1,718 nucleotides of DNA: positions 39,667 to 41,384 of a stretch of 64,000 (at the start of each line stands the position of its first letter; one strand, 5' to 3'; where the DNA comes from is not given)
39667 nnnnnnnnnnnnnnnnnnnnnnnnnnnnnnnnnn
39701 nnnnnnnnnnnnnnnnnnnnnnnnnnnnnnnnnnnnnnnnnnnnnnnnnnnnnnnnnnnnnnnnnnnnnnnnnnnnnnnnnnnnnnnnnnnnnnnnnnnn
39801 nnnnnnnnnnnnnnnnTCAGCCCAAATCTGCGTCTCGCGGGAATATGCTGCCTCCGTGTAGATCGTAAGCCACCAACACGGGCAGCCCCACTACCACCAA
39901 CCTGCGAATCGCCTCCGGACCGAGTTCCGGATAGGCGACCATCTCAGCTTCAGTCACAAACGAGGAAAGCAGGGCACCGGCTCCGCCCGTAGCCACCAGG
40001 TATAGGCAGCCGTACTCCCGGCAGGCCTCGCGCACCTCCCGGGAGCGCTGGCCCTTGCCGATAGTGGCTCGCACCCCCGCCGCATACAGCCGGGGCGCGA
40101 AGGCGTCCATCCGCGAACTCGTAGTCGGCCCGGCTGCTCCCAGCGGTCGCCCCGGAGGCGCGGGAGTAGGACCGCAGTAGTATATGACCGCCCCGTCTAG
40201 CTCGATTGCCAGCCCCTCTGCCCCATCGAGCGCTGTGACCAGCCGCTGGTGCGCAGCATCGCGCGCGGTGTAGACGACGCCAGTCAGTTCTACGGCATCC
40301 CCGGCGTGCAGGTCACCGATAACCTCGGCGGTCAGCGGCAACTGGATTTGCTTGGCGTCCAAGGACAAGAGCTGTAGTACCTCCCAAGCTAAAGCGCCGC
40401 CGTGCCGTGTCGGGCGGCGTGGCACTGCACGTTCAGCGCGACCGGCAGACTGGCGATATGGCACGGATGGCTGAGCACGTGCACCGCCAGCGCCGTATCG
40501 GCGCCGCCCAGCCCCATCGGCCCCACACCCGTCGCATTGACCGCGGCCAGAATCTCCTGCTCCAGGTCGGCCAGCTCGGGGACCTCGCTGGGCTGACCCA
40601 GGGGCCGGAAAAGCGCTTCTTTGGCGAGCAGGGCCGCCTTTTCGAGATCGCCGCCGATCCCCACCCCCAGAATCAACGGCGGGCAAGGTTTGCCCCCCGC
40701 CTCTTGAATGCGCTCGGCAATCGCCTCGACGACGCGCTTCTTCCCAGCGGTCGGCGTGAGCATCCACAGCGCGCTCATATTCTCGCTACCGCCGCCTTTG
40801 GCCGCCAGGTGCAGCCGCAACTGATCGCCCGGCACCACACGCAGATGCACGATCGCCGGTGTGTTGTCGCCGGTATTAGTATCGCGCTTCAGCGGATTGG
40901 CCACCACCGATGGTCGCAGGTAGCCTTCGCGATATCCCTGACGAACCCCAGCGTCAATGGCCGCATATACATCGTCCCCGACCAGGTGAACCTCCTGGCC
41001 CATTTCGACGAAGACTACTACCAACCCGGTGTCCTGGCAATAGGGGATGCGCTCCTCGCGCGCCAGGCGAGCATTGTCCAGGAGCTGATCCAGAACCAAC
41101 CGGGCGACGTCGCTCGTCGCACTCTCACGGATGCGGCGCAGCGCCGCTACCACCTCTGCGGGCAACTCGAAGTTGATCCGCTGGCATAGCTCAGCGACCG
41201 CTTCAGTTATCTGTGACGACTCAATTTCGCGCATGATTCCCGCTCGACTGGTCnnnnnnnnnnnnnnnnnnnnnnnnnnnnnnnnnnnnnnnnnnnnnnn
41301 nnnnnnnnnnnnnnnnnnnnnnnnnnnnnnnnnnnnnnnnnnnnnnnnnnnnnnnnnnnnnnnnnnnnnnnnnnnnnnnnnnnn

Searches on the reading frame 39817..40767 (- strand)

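Call 7: search_protein_families(library=ncbifam, proteins=[window:39817-40767:-])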
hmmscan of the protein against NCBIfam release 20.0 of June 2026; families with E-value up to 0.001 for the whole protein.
window:39817-40767:- (316 aa): 8 families
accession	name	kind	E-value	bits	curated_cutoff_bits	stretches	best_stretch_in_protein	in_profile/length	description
NF005310.0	PRK06842.1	equivalog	4e-60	202.7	238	1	139-309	3-173/185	Fe-S-containing hydro-lyase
TIGR00723.1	ttdB_fumA_fumB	subfamily_domain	7.6e-45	152.9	145.15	1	150-310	3-168/169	FumA C-terminus/TtdB family hydratase beta subunit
NF006253.0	PRK08395.1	equivalog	8.9e-34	116.6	244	1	140-311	4-165/166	fumarate hydratase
NF004708.0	PRK06043.1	equivalog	2.1e-33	115.5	269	1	140-310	4-177/192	fumarate hydratase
NF011921.0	PRK15392.1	equivalog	2.7e-27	95.6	1060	1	150-309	373-534/550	class I fumarate hydratase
NF011919.0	PRK15390.1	equivalog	4.9e-27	94.4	1105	1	159-309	383-535/548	class I fumarate hydratase FumA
NF011920.0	PRK15391.1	subfamily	8.9e-27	93.6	1094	1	159-309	383-535/548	class I fumarate hydratase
NF006082.0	PRK08228.1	equivalog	1.2e-21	77.1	264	1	139-310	4-180/205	L(+)-tartrate dehydratase subunit beta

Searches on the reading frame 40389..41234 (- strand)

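Call 7: search_protein_families(library=ncbifam, proteins=[window:40389-41234:-])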
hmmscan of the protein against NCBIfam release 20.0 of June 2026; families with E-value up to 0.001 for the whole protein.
window:40389-41234:- (281 aa): 6 families
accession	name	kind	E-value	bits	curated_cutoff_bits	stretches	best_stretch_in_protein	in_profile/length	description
NF004885.0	PRK06246.1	equivalog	1.8e-112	375.1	276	1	1-279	1-277/279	fumarate hydratase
TIGR00722.1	ttdA_fumA_fumB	subfamily_domain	2.6e-89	299.1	100.65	1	9-280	1-272/273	hydrolyase, tartrate alpha subunit/fumarate domain protein, Fe-S type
NF006084.0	PRK08230.1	equivalog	5.4e-49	166.9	365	1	5-279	10-285/303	L(+)-tartrate dehydratase subunit alpha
NF011920.0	PRK15391.1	subfamily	4.5e-25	87.9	1094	1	35-276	74-323/548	class I fumarate hydratase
NF011919.0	PRK15390.1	equivalog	2.2e-24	85.6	1105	1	35-276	74-323/548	class I fumarate hydratase FumA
NF011921.0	PRK15392.1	equivalog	2.9e-22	78.9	1060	1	36-276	74-322/550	class I fumarate hydratase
